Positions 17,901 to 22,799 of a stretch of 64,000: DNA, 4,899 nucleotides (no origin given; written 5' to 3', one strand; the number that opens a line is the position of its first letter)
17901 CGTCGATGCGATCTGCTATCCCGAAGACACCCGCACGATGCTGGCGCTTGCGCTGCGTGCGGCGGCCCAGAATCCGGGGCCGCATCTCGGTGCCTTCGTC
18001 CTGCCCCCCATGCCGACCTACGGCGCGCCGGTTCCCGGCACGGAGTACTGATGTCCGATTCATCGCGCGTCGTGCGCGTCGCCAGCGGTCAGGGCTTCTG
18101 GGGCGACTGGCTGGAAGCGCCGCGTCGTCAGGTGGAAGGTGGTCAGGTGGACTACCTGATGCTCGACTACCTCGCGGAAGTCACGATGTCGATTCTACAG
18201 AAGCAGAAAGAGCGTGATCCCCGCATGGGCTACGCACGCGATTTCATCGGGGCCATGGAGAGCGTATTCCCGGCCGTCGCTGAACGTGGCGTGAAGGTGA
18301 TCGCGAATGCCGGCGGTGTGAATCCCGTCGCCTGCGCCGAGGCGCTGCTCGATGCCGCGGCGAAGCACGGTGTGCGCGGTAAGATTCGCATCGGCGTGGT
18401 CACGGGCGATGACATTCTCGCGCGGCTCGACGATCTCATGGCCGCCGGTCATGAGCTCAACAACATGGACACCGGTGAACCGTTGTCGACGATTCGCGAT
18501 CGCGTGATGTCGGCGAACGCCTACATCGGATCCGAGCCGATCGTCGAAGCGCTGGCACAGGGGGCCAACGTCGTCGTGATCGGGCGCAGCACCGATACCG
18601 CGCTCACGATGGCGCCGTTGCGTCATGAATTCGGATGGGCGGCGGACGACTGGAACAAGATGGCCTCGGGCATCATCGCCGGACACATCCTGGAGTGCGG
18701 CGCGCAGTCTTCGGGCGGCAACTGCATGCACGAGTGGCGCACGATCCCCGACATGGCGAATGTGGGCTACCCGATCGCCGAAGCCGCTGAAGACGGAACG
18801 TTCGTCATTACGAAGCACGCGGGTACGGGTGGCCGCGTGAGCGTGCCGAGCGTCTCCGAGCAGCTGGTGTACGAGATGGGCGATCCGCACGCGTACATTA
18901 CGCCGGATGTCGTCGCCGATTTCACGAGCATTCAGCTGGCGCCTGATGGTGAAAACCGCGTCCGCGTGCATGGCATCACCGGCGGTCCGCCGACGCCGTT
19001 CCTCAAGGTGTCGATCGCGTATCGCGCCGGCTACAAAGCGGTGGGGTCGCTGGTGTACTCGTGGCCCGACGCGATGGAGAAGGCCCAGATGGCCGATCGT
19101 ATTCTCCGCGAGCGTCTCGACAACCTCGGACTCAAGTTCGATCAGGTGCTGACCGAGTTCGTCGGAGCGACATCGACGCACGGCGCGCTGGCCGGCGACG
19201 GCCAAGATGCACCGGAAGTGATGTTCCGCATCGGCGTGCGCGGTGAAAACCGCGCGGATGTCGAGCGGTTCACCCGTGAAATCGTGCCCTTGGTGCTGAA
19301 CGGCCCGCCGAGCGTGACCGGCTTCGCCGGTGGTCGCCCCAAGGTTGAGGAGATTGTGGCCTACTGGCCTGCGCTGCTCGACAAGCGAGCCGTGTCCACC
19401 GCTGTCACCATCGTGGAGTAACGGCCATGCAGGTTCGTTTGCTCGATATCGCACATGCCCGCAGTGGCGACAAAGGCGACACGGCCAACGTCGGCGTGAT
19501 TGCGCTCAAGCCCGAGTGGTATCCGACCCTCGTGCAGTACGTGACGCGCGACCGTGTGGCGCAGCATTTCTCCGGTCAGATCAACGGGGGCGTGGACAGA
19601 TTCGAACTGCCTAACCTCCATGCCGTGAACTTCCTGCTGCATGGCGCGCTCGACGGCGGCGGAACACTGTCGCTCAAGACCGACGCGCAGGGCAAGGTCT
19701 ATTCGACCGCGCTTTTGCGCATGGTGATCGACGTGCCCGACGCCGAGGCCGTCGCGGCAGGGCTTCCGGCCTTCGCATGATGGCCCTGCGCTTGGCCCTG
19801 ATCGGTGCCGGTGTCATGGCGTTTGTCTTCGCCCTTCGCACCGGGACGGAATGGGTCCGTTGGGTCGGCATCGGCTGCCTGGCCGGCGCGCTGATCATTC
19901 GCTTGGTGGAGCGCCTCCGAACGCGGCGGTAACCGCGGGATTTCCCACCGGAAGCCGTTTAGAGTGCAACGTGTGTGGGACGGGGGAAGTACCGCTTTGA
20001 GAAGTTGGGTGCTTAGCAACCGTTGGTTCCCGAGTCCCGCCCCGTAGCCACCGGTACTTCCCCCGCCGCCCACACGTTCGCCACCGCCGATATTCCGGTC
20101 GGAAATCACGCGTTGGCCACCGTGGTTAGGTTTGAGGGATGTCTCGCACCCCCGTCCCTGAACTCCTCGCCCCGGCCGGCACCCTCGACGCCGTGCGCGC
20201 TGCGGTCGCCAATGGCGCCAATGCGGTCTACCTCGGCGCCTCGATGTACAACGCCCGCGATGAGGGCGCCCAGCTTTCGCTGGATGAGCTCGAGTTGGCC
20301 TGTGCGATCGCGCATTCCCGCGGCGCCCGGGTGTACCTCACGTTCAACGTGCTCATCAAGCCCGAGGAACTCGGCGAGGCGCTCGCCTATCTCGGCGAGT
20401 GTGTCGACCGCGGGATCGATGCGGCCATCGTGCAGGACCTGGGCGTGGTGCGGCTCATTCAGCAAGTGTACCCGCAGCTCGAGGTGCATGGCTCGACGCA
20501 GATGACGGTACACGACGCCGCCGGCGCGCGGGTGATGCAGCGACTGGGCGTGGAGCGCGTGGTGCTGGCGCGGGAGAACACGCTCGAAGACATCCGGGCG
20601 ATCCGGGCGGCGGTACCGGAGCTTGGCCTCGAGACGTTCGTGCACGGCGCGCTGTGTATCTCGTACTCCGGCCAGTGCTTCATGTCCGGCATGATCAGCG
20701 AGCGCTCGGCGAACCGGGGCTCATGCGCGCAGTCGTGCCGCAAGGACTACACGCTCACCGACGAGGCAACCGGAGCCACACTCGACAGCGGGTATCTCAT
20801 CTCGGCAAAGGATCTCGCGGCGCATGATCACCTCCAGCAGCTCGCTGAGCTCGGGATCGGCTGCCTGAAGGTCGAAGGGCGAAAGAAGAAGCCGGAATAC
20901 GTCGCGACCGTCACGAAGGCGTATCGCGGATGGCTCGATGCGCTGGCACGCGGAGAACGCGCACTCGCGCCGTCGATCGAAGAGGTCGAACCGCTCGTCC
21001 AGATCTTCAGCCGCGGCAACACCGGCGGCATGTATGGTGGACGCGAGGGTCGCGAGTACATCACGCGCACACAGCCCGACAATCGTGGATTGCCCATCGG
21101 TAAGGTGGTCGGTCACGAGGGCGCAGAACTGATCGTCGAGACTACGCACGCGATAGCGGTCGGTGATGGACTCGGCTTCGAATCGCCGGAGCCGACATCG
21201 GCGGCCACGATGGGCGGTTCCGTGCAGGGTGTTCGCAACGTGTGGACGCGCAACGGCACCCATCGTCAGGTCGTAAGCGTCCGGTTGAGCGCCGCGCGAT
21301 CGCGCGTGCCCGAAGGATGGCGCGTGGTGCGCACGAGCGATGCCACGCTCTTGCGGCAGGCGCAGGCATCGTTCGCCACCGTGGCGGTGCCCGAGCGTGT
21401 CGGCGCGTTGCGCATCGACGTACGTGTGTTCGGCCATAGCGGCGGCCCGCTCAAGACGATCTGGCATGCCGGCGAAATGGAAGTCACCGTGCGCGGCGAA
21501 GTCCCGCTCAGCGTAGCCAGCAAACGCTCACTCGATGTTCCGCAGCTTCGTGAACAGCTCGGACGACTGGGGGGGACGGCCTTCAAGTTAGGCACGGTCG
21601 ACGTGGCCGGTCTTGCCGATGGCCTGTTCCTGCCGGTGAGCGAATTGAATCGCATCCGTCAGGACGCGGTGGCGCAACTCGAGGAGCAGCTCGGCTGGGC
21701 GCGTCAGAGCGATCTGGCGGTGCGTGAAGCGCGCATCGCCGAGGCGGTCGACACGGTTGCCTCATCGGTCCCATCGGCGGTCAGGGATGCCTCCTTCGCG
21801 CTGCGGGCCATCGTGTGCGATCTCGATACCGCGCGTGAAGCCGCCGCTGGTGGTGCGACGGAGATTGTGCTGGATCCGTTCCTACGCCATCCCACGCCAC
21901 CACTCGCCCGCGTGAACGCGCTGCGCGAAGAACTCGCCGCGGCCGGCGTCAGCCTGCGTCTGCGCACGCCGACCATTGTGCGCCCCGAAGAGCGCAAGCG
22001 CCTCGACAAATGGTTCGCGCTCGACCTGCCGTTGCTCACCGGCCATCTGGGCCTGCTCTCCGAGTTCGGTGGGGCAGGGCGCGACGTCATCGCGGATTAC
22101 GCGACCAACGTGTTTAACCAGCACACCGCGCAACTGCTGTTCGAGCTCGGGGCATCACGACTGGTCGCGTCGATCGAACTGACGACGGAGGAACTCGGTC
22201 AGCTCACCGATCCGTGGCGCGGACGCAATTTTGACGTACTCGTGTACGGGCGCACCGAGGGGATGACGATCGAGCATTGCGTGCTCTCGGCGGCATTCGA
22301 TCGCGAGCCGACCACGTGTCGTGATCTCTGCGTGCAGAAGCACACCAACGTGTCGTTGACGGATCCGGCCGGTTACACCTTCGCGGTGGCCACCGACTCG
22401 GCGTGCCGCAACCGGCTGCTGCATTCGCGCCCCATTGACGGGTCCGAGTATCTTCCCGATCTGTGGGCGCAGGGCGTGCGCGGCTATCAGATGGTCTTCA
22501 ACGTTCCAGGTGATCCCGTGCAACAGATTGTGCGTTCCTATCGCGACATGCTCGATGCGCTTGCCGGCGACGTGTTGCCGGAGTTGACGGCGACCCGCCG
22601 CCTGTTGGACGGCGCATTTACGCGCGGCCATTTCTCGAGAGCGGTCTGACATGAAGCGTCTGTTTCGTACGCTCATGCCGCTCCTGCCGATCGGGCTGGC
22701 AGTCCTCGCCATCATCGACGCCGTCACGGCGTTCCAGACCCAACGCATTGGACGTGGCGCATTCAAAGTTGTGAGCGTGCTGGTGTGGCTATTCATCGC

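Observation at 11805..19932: Candidate undescribed branched-chain acyl-CoA pathway: MeaB + ICM-type mutase + methyltransferase + carboxyltransferase + split AtuA + small membrane protein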

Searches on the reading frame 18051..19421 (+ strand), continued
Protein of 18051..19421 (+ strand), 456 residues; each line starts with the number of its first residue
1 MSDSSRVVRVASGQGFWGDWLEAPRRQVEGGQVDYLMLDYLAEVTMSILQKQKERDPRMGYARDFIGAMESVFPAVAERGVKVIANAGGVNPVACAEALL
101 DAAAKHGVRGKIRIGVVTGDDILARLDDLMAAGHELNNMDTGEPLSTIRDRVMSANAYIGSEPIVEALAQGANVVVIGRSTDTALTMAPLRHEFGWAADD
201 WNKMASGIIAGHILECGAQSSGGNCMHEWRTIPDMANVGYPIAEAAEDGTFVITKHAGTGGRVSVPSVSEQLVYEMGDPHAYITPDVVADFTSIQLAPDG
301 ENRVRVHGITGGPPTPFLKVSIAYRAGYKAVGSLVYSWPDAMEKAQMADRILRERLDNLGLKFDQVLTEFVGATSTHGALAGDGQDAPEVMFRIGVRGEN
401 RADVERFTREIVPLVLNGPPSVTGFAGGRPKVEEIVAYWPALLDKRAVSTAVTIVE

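Call 89: predict_structure(alignment_id=A1)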
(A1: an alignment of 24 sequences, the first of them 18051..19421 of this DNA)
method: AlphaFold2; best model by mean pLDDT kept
length: 456 residues; sequences in the alignment: 24
mean_pLDDT: 92.5   pTM: 0.89
mean pLDDT of the five models: 92.5, 92.3, 92.3, 91.9, 91.5
residues with pLDDT >= 90: 373; 70-90: 68; 50-70: 12; < 50: 3
segments of 3 or more residues with pLDDT < 50: 1-3
pLDDT, mean of each block of 10 residues (from residue 1): 75 89 92 95 88 95 94 93 97 97 95 97 96 94 96 96 98 97 96 97 98 89 76 89 97 95 92 86 96 96 97 97 96 93 94 95 94 78 76 95 95 90 77 94 96 96
secondary structure, 60 per line:
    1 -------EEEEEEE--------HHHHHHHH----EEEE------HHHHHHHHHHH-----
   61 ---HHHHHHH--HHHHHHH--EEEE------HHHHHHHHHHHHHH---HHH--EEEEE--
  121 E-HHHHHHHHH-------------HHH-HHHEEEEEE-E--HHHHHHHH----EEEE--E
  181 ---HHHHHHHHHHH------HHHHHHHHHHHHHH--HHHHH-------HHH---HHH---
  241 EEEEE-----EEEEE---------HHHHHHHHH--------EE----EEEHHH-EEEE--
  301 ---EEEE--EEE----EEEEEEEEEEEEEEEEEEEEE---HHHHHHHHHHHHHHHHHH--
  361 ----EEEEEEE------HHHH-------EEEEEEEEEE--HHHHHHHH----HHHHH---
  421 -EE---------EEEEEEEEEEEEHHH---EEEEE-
elements in order: E8-14 H23-30 E35-38 H45-55 H64-70 H73-79 E82-85 H92-105 E114-118 H123-131 E152-157 H162-169 E174-177 H184-194 H201-214 H217-221 E241-245 E251-255 H265-273 E288-290 E295-298 E304-307 E310-312 E317-337 H341-358 E365-371 H378-381 E389-398 H401-408 H413-417 E433-444 E451-455

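Call 91: fold_search(model_id=the predicted structure, library=pdb)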
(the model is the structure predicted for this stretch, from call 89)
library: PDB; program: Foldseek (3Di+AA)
matches with E <= 10: 945; with E <= 0.001: 1
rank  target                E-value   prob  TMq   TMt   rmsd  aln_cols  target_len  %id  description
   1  9evf_A                5.0e-27  1.00  0.78  0.78   4.3       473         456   16  Citramalate lyase - ADP - pyruvate complex (released 2025-10-08)
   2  4v1a_k                1.6e-03  0.99  0.15  0.40   8.4       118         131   17  Structure of the large subunit of the mammalian mitoribosome, part 2 of 2 (released 2014-10-08)
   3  6nuk_A                2.0e-03  1.00  0.15  0.51   4.7       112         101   18  De novo designed protein Ferredog-Diesel (released 2019-06-12)
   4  7odr_f                4.2e-03  0.98  0.14  0.36  10.1       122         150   15  State A of the human mitoribosomal large subunit assembly intermediate (released 2021-06-23)
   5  7po4_f                4.5e-03  0.97  0.15  0.36   9.0       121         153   16  Assembly intermediate of human mitochondrial ribosome large subunit (largely unfolded rRNA with MALSU1, L0R8F8 and ACP (released 2022-06-15)
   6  7nsj_Bk               4.8e-03  0.98  0.14  0.34  10.2       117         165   15  55S mammalian mitochondrial ribosome with tRNA(P/P) and tRNA(E*) (released 2021-06-02)
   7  6ydp_Bk               5.1e-03  0.95  0.14  0.33   9.6       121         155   14  55S mammalian mitochondrial ribosome with mtEFG1 and P site fMet-tRNAMet (POST) (released 2020-07-15)
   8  3j9m_f                5.1e-03  0.87  0.13  0.33   8.9       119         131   16  Structure of the human mitochondrial ribosome (class 1) (released 2015-04-15)
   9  2f7v                  5.4e-03  0.98  0.15  0.18  10.2       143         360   12  Structure of acetylcitrulline deacetylase complexed with one Co (released 2006-09-26)
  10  6c0d                  5.7e-03  0.91  0.16  0.17   8.6       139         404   14  Crystal structure of an Amidase (hydantoinase/carbamoylase family) from Burkholderia phymatum (released 2018-03-21)
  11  9c3c_a                6.1e-03  0.16  0.09  0.12  17.3       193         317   11  Cryo-EM structure of native dystrophin-glycoprotein complex (DGC) (released 2024-10-23)
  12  1qjh                  8.8e-03  0.99  0.15  0.54   7.0       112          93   16  Protein Aggregation and Alzheimer's Disease: Crystallographic Analysis of the Phenomenon. Engineered version of the ribo (released 2000-06-29)
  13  6zm5_f                8.8e-03  0.96  0.14  0.34   9.4       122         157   15  Human mitochondrial ribosome in complex with OXA1L, mRNA, A/A tRNA, P/P tRNA and nascent polypeptide (released 2021-01-13)
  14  9hcd_f                8.8e-03  0.89  0.14  0.44   6.0       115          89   17  Mouse mitoribosome large subunit assembly intermediate (with uL16m) bound to MRM3-dimer, DDX28 and the MALSU-L0R8F8-mt (released 2025-06-11)
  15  3go9                  9.4e-03  0.99  0.14  0.14   4.8       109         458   11  Predicted insulinase family protease from Yersinia pestis (released 2009-04-07)
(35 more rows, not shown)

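Call 97: search_solved_structures(query=L039:13399-14163:+, max_evalue=1e-25)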
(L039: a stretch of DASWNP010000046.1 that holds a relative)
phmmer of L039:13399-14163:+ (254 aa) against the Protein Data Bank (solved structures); distinct sequences matched with E-value up to 1e-25: 53.
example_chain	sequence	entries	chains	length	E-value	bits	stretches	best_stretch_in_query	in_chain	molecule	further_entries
1uiy_A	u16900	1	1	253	3.1e-49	171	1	11-254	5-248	Enoyl-CoA Hydratase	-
2ej5_A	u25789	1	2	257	6.5e-39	137.2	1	5-254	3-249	Enoyl-CoA hydratase subunit II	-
5zai_A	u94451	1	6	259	4.4e-37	131.2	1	11-254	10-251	3-hydroxypropionyl-coenzyme A dehydratase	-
3i47_A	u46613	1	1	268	5.3e-37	131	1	6-254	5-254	Enoyl CoA hydratase/isomerase (Crotonase)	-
4fzw_A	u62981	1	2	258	6e-37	130.8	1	7-254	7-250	2,3-dehydroadipyl-CoA hydratase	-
9qwv_A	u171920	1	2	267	3.7e-36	128.2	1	7-253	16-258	Enoyl-CoA hydratase, mitochondrial, putative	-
3q0j_A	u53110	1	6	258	1.3e-35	126.4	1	7-254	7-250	enoyl-CoA hydratase echA8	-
3pzk_A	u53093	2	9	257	1.3e-35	126.4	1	7-254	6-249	e enoyl-CoA hydratase echA8 | enoyl-CoA hydratase echA8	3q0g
3h81_A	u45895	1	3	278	1.7e-35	126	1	7-254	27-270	enoyl-CoA hydratase echA8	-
4fjw_D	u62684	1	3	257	3.1e-35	125.2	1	7-254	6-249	Probable enoyl-CoA hydratase echA8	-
4knp_A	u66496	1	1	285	3.7e-35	124.9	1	10-254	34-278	enoyl-CoA hydratase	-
3oc7_A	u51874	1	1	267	1.1e-34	123.3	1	10-254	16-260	Enoyl-CoA hydratase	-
1ey3_A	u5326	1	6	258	1.2e-34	123.3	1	13-253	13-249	ENOYL-COA HYDRATASE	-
1mj3_A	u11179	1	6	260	1.2e-34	123.2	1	13-253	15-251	ENOYL-COA HYDRATASE, MITOCHONDRIAL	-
1dub_A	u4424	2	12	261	1.2e-34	123.2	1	13-253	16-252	2-ENOYL-COA HYDRATASE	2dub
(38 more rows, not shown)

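Call 98: find_encoding_contigs(protein=P0097, flank=10000, max_places=2)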
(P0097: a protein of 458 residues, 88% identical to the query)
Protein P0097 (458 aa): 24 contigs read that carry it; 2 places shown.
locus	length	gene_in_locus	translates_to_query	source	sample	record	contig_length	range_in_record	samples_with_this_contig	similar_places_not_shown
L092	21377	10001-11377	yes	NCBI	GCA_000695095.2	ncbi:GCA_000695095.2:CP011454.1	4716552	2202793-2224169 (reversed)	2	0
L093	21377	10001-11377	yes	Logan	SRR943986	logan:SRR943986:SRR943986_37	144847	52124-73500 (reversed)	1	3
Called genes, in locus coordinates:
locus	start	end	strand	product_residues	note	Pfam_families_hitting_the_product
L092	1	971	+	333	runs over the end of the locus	PF02562:PhoH, PF13604:AAA_30, PF13245:AAA_19 (weak)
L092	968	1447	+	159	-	PF02130:YbeY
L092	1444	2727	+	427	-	PF00571:CBS, PF03471:CorC_HlyC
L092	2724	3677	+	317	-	PF01595:CNNM, PF00571:CBS (weak)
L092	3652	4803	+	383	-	PF03308:MeaB, PF02492:cobW (faint)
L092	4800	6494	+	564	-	PF01642:MM_CoA_mutase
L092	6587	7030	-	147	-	PF04940:BLUF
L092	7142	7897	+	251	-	PF03848:TehB (weak), PF01209:Ubie_methyltran, PF13489:Methyltransf_23, PF13649:Methyltransf_25, PF13847:Methyltransf_31, PF08241:Methyltransf_11, PF08242:Methyltransf_12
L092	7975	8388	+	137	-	PF02310:B12-binding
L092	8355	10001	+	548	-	PF01039:Carboxyl_trans, PF03255:ACCA (weak)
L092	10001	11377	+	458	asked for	PF07287:AtuA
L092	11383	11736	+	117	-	PF23544:AtuA_ferredoxin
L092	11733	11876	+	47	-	-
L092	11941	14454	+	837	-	PF01136:Peptidase_U32, PF12392:DUF3656, PF01136:Peptidase_U32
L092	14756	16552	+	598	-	PF00270:DEAD, PF00271:Helicase_C, PF16124:RecQ_Zn_bind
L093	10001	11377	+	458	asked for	PF07287:AtuA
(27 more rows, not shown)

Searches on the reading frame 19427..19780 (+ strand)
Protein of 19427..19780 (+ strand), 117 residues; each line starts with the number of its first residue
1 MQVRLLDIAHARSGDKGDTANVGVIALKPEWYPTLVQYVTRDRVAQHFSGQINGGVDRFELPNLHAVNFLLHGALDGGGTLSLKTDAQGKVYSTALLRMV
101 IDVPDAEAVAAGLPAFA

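Call 3: search_protein_families(library=pfam, proteins=[window:19427-19780:+])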
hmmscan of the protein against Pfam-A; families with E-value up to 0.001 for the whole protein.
window:19427-19780:+ (117 aa): 1 family
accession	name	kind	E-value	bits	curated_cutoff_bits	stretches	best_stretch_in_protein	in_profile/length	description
PF23544.1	AtuA_ferredoxin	-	2.1e-29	102.5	27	1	3-101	1-112/113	AtuA ferredoxin-like domain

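Call 5: search_protein_families(library=ncbifam, proteins=[window:19427-19780:+], max_evalue=0.00001)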
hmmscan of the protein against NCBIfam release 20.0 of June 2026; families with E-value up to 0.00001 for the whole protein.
window:19427-19780:+ (117 aa): 0 families

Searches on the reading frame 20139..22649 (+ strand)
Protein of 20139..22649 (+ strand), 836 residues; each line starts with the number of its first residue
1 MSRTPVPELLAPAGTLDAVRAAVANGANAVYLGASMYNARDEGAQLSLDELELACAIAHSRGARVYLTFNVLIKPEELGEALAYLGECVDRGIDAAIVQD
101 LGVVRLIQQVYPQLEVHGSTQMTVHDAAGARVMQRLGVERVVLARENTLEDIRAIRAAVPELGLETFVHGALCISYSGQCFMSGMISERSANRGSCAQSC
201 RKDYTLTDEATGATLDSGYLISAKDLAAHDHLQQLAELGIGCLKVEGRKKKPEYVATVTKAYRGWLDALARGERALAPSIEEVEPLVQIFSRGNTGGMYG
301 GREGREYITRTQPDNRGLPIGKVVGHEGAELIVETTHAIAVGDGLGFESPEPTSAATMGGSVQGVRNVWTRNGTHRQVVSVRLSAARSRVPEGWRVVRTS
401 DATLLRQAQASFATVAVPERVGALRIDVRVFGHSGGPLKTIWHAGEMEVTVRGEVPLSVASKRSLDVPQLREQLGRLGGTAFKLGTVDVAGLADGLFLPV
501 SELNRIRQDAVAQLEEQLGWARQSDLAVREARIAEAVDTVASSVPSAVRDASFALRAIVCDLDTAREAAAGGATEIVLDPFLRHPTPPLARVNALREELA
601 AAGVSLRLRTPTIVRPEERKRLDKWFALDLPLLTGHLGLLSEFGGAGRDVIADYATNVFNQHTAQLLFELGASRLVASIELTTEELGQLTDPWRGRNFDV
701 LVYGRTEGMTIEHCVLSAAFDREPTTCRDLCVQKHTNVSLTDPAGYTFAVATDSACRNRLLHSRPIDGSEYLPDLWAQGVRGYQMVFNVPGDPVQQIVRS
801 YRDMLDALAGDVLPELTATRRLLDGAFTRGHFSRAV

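Call 6: search_protein_families(library=pfam, proteins=[window:20139-22649:+])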
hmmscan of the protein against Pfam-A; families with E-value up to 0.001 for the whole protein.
window:20139-22649:+ (836 aa): 2 families
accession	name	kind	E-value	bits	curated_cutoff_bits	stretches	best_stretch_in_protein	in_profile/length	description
PF01136.24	Peptidase_U32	-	1.4e-83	280.2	22.4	2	82-303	5-231/233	Peptidase family U32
PF12392.13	DUF3656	-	1.1e-20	74.8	22.1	1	396-518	1-108/109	Collagenase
